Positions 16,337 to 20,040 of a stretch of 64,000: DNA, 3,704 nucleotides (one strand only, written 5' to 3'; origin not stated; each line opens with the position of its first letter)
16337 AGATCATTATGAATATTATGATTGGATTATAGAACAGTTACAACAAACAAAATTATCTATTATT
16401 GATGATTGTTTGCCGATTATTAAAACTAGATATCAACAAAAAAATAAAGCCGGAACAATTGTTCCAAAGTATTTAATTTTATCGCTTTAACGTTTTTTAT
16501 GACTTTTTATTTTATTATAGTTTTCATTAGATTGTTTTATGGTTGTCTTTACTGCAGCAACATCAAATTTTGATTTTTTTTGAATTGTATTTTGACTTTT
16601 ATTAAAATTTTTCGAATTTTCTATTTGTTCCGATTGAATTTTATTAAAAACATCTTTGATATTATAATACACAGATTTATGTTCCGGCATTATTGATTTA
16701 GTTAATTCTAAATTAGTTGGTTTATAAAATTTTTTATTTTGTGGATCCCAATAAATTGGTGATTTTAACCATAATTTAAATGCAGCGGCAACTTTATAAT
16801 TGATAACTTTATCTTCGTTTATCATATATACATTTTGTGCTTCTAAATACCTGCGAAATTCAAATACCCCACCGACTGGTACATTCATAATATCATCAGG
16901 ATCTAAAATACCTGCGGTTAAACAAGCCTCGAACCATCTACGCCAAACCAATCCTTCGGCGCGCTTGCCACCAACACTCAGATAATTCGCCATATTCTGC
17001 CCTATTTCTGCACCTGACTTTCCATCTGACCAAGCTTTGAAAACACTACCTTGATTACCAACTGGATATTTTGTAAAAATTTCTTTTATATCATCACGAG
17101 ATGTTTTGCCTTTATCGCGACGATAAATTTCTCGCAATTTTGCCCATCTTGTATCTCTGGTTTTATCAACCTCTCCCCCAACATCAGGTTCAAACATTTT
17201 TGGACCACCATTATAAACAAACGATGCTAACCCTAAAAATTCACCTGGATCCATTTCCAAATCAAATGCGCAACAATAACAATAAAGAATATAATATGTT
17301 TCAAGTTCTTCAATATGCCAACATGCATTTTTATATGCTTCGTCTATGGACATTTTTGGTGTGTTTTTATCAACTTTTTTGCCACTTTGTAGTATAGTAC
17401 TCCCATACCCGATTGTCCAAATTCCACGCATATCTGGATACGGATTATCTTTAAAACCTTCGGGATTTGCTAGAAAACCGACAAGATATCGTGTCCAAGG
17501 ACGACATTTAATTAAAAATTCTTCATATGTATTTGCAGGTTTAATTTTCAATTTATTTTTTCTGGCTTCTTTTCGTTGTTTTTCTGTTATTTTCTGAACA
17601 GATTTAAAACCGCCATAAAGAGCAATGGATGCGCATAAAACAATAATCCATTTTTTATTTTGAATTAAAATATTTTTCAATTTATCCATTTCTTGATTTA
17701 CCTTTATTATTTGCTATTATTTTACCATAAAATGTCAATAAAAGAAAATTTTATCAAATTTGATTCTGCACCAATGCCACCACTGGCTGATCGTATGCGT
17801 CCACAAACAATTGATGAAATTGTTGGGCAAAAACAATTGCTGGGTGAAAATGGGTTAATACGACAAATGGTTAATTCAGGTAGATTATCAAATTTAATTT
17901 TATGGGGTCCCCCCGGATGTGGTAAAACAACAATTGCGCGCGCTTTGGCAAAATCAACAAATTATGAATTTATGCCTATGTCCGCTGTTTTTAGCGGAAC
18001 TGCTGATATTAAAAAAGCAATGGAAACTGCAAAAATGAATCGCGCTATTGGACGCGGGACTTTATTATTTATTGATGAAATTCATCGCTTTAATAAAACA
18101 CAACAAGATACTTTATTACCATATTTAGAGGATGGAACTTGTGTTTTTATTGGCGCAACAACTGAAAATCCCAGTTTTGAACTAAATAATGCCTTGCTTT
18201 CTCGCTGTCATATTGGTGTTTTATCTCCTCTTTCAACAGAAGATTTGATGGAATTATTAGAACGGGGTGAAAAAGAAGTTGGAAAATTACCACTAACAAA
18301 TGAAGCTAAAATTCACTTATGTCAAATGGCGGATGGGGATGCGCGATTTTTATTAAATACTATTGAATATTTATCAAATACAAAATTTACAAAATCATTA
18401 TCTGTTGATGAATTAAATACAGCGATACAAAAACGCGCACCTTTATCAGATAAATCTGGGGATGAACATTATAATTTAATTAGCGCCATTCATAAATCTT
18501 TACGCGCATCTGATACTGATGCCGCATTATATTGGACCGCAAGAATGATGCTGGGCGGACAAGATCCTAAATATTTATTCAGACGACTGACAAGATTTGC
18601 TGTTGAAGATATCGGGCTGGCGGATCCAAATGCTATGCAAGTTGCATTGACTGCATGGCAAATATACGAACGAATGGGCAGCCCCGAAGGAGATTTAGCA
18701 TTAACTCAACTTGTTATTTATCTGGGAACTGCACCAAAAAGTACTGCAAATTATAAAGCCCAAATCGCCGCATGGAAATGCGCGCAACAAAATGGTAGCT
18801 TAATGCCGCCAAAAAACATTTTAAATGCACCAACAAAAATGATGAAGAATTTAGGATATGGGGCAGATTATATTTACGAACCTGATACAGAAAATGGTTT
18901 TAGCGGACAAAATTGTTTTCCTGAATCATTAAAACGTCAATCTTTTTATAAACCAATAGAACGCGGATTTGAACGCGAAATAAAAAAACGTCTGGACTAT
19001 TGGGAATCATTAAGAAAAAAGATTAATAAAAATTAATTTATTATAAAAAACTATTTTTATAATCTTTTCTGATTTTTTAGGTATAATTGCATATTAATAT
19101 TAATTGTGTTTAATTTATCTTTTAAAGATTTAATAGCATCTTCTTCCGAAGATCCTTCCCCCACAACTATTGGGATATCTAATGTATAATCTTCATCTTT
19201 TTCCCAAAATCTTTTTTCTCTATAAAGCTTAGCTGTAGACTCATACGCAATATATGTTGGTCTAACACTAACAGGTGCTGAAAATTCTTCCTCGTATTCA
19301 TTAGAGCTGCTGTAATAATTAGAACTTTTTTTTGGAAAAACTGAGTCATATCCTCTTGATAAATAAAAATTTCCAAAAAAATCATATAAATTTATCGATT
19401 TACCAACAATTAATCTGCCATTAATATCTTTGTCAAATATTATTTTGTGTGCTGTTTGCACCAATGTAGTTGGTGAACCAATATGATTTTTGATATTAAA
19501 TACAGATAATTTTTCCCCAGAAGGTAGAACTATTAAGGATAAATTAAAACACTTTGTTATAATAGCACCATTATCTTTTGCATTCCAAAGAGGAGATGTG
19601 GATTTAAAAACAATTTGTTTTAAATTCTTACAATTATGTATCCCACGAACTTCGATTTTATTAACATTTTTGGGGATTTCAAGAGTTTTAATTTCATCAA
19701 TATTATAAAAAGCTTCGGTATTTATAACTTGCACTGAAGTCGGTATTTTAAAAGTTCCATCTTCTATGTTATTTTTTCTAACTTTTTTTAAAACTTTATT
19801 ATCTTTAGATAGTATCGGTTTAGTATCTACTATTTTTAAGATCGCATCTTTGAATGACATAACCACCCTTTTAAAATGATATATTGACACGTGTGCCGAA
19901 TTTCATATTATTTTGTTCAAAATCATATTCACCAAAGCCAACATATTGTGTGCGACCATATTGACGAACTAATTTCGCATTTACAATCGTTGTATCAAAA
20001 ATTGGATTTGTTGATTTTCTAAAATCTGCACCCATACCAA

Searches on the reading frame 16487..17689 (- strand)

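Call 34: search_protein_families(library=pfam, proteins=[window:16487-17689:-], max_evalue=0.00001)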
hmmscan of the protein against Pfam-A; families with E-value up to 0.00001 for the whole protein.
window:16487-17689:- (400 aa): 1 family
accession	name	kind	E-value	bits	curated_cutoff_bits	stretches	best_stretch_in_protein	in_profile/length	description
PF00959.24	Phage_lysozyme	-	4.6e-11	43.6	22.3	1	76-167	3-84/125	Phage lysozyme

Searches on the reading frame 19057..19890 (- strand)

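Call 35: search_protein_families(library=pfam, proteins=[window:19057-19890:-], max_evalue=0.00001)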
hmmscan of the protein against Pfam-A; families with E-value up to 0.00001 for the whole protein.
window:19057-19890:- (277 aa): 1 family
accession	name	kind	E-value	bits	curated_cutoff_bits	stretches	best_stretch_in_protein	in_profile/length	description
PF13306.12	LRR_5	-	1.6e-08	35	27.7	1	46-98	15-66/127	BspA type Leucine rich repeat region (6 copies)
